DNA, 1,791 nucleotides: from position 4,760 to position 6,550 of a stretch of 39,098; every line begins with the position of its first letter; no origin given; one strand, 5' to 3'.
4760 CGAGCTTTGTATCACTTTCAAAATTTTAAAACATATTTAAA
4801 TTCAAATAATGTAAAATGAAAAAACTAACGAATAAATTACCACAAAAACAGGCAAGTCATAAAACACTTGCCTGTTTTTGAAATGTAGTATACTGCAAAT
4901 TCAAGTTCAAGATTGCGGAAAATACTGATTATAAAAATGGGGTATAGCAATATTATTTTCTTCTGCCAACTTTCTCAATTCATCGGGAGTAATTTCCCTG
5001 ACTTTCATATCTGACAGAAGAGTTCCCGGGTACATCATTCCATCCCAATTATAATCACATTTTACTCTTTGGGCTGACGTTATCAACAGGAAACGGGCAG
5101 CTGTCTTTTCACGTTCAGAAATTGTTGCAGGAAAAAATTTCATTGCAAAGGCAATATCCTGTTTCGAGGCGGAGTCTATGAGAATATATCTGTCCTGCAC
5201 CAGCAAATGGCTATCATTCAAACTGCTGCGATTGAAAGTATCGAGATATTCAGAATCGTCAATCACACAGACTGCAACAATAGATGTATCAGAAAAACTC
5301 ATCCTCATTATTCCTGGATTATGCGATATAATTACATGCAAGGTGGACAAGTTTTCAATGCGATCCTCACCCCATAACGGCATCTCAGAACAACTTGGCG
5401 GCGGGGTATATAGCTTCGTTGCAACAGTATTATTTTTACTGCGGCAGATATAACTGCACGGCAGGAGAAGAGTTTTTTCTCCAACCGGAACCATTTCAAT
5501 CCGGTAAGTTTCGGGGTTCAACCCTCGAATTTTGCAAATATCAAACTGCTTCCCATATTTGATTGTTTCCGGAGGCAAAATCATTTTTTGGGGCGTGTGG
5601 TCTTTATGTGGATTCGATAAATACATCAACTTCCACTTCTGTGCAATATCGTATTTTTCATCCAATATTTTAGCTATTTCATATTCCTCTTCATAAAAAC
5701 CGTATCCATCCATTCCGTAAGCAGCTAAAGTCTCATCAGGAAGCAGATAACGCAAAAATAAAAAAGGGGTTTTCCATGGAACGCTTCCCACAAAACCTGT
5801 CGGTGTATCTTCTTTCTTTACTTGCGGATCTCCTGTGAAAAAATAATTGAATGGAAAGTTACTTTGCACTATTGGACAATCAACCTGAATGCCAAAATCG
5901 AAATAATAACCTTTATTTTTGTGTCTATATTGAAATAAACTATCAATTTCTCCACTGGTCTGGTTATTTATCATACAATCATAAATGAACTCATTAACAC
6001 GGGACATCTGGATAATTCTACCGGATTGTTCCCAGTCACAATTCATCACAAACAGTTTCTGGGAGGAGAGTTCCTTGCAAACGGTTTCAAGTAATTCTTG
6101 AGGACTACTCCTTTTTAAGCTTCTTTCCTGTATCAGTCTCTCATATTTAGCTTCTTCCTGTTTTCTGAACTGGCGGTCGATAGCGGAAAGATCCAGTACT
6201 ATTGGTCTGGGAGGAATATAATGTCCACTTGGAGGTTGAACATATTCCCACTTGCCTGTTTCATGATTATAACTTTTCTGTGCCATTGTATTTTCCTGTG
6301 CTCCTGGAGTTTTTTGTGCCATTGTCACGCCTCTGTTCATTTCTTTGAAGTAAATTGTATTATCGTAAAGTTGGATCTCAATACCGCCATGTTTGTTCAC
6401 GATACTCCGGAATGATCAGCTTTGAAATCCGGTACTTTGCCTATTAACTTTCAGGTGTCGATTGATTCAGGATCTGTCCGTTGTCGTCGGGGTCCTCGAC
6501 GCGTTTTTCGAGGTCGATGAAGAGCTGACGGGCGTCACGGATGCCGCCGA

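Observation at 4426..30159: A tRNA-Lys-integrated ~25.7-kb island appears to carry an entire rhamnoside-utilisation locus as cargo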

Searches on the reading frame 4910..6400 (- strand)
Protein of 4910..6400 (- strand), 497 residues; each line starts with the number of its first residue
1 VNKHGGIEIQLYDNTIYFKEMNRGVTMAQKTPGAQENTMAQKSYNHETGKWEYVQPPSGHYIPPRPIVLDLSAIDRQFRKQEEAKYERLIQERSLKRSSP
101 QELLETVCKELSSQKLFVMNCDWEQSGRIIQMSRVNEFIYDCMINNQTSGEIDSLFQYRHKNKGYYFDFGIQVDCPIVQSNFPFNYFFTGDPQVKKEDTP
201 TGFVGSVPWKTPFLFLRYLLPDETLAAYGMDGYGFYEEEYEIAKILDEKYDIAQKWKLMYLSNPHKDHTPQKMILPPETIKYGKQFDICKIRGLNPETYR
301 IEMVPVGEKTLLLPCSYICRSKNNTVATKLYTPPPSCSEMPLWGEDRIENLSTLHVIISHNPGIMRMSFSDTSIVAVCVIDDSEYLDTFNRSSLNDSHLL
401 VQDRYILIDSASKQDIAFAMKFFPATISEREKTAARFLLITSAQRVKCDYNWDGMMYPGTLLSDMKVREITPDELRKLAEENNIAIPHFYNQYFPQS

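Call 8: search_protein_families(library=pfam, proteins=[window:4910-6400:-], max_evalue=0.01)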
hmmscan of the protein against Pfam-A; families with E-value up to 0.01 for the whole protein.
window:4910-6400:- (497 aa): 0 families

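Call 31: find_encoding_contigs(protein=window:4910-6400:-, flank=10000, max_places=10)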
Protein window:4910-6400:- (497 aa): 4 contigs read that carry it; 3 places shown.
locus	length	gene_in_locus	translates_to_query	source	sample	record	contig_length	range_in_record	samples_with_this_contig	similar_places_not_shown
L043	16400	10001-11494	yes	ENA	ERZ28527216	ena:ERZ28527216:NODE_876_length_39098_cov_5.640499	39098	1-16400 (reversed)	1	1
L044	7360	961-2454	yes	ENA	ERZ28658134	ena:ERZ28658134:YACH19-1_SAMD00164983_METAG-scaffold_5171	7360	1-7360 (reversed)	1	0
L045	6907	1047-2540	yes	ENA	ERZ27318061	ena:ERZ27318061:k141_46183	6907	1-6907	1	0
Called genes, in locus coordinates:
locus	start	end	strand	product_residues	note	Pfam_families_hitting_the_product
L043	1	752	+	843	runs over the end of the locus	PF25788:Ig_Rha78A_N, PF08531:Bac_rhamnosid_N, PF05592:Bac_rhamnosid, PF17389:Bac_rhamnosid6H, PF17390:Bac_rhamnosid_C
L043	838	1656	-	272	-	PF12833:HTH_18, PF00165:HTH_AraC (weak)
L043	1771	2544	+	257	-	PF07963:N_methyl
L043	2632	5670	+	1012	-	PF06452:CBM9_1 (weak)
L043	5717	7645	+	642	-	PF17389:Bac_rhamnosid6H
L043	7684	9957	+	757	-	PF00474:SSF (weak)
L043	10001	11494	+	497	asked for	-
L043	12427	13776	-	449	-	PF09992:NAGPA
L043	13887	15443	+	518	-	PF01266:DAO (faint), PF01593:Amino_oxidase, PF01946:Thi4 (weak), PF13450:NAD_binding_8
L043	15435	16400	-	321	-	?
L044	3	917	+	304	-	?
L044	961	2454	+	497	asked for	-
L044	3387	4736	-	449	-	PF09992:NAGPA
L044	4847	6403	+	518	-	PF01266:DAO (faint), PF01593:Amino_oxidase, PF01946:Thi4 (weak), PF13450:NAD_binding_8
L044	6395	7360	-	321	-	?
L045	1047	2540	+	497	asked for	-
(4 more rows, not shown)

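Call 47: find_homologous_proteins(query=window:4910-6400:-)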
Query window:4910-6400:- (497 aa): 11 proteins with E <= 0.001 among 4874 candidates.
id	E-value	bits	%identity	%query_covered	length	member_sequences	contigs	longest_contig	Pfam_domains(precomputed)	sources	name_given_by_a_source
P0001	0.0e+0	1072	98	95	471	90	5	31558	-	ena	-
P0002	2.2e-101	358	46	81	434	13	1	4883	-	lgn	-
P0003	5.3e-70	255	39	79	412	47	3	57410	-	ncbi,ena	-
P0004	4.3e-66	242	38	79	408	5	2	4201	-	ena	-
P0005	1.6e-61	227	37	79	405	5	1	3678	-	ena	-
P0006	1.1e-59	221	37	79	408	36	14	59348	-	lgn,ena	-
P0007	1.8e-59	220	36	79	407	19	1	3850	-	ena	-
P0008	7.8e-59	218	36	79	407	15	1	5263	-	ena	-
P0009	1.9e-57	213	36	80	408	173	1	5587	-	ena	-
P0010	3.7e-39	153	34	65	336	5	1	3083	-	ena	-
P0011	1.3e-37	148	35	56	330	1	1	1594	-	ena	-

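Call 48: find_encoding_contigs(protein=P0001, flank=10000, max_places=10)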
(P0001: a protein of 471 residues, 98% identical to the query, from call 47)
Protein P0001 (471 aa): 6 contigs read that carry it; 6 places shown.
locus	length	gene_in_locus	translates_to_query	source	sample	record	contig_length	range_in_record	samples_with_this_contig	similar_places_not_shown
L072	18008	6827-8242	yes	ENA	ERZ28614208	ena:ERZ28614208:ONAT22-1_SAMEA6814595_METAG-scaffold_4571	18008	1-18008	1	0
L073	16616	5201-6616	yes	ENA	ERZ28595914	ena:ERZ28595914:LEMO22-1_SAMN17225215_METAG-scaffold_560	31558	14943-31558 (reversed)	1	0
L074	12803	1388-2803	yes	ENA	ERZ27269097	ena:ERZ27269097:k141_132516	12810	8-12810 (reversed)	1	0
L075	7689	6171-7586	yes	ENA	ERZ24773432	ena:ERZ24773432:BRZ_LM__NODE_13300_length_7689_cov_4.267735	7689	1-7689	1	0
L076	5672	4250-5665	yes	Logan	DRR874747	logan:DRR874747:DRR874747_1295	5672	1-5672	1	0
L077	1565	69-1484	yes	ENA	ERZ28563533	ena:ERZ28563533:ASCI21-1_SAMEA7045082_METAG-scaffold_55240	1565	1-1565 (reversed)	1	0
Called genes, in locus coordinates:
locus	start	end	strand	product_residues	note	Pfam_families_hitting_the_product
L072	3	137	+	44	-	?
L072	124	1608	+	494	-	-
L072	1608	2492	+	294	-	PF00535:Glycos_transf_2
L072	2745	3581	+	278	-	PF00535:Glycos_transf_2, PF10111:Glyco_tranf_2_2, PF13506:Glyco_transf_21 (weak), PF13641:Glyco_tranf_2_3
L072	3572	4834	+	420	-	-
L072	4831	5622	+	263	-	PF00535:Glycos_transf_2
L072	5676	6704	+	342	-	PF00535:Glycos_transf_2, PF10111:Glyco_tranf_2_2, PF13506:Glyco_transf_21, PF13641:Glyco_tranf_2_3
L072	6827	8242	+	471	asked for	-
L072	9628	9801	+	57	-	-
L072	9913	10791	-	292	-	PF08843:AbiEii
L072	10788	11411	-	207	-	-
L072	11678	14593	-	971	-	PF04313:HSDR_N, PF04851:ResIII, PF18766:SWI2_SNF2, PF22679:T1R_D3-like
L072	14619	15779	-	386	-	PF13173:AAA_14, PF13635:DUF4143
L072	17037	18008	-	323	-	?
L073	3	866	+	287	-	?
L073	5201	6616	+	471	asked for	-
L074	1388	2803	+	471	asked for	-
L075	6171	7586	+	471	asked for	-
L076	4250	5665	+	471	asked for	-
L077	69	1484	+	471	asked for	-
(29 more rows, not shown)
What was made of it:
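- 4907..6400 (-): p497: conserved terminal gene of the island family, function unknown. A 98% homologue ends the sister glycosyltransferase island (calls 47, 48).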

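Call 51: search_protein_families(library=phrogs, proteins=[window:4910-6400:-], max_evalue=0.01)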
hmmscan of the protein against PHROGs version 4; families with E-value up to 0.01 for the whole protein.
window:4910-6400:- (497 aa): 0 families

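Call 52: search_protein_families(library=ncbifam, proteins=[window:4910-6400:-], max_evalue=0.01)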
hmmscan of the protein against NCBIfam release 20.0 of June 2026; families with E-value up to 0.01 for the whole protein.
window:4910-6400:- (497 aa): 0 families

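Call 70: find_encoding_contigs(protein=P0006, flank=10000, max_places=4)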
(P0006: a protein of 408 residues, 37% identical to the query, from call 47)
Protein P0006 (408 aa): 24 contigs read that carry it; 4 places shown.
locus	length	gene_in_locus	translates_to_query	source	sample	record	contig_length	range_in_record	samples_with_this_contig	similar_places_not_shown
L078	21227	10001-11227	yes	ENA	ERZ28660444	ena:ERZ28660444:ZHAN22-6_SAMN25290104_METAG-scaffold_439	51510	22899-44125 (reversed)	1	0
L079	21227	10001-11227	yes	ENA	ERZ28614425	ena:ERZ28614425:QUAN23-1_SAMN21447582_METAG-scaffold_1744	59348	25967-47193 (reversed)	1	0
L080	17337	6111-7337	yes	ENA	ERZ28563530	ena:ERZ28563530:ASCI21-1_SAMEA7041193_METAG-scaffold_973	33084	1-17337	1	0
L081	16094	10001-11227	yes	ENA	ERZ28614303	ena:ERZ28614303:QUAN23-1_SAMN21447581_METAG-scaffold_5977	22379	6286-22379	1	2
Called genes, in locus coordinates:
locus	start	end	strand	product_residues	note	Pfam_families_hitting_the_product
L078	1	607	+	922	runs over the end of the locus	PF03659:Glyco_hydro_71, PF13385:Laminin_G_3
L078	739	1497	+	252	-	PF07963:N_methyl (weak)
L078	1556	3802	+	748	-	-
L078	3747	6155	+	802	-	PF05592:Bac_rhamnosid (faint), PF17389:Bac_rhamnosid6H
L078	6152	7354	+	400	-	PF01408:GFO_IDH_MocA, PF22725:GFO_IDH_MocA_C3, PF02894:GFO_IDH_MocA_C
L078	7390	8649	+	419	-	PF06134:RhaA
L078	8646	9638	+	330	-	PF00657:Lipase_GDSL, PF13472:Lipase_GDSL_2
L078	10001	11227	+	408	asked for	-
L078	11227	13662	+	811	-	PF13481:AAA_25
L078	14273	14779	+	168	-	PF00583:Acetyltransf_1, PF13673:Acetyltransf_10, PF13508:Acetyltransf_7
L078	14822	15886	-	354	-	PF02547:Queuosine_synth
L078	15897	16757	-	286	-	PF01694:Rhomboid, PF20216:DUF6576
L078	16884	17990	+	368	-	PF00389:2-Hacid_dh, PF02826:2-Hacid_dh_C, PF11890:DUF3410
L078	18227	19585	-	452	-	PF00245:Alk_phosphatase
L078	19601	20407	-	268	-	-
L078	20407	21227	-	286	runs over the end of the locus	PF03372:Exo_endo_phos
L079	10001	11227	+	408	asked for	-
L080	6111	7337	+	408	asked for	-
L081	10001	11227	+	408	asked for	-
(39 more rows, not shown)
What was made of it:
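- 4907..6400 (-): 36-46% homologues form a small family, and one sits beside an AAA_25 protein at another island end (call 70).
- Related island ends carry p497-like plus AAA_25 helicase-type genes (call 70).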

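Call 76: predict_structure(alignment_id=A1)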
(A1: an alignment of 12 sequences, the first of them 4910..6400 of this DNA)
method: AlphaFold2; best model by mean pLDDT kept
length: 497 residues; sequences in the alignment: 12
mean_pLDDT: 35.6   pTM: 0.27
mean pLDDT of the five models: 35.6, 35.0, 32.7, 31.7, 29.5
residues with pLDDT >= 90: 0; 70-90: 23; 50-70: 44; < 50: 430
segments of 3 or more residues with pLDDT < 50: 1-47, 49-404, 445-463, 493-497
pLDDT, mean of each block of 10 residues (from residue 1): 31 33 28 26 41 36 26 32 40 40 37 28 35 36 33 28 28 22 24 27 25 33 35 44 44 35 24 27 34 32 32 27 25 25 24 24 22 24 22 25 52 64 51 61 49 31 60 82 74 42
secondary structure, 60 per line:
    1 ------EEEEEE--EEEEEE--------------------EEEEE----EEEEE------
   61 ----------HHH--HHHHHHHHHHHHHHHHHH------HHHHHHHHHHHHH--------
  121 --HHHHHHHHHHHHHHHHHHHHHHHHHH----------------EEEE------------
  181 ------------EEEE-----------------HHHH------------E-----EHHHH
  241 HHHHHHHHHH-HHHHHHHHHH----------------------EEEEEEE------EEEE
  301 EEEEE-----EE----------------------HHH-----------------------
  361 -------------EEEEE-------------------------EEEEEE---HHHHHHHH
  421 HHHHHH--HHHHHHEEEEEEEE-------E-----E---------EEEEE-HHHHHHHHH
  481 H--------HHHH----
elements in order: E7-12 E15-20 E41-45 E50-54 H76-93 H100-112 H123-148 E165-168 E193-196 H214-217 H237-250 H252-261 E284-290 E297-305 E374-378 E404-409 H413-426 H429-434 E435-442 E466-470 H472-481 H490-493
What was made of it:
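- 4907..6400 (-): The AlphaFold model is unusable, with pLDDT 35.6 (call 76).
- Tried and rejected: p497 structure: AlphaFold on a 12-sequence alignment gave pLDDT 35.6, so I ran no fold search (call 76).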

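Call 79: search_protein_families(library=padloc, proteins=[window:4910-6400:-], max_evalue=0.01)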
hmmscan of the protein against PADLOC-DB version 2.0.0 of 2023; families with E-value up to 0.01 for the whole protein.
window:4910-6400:- (497 aa): 0 families
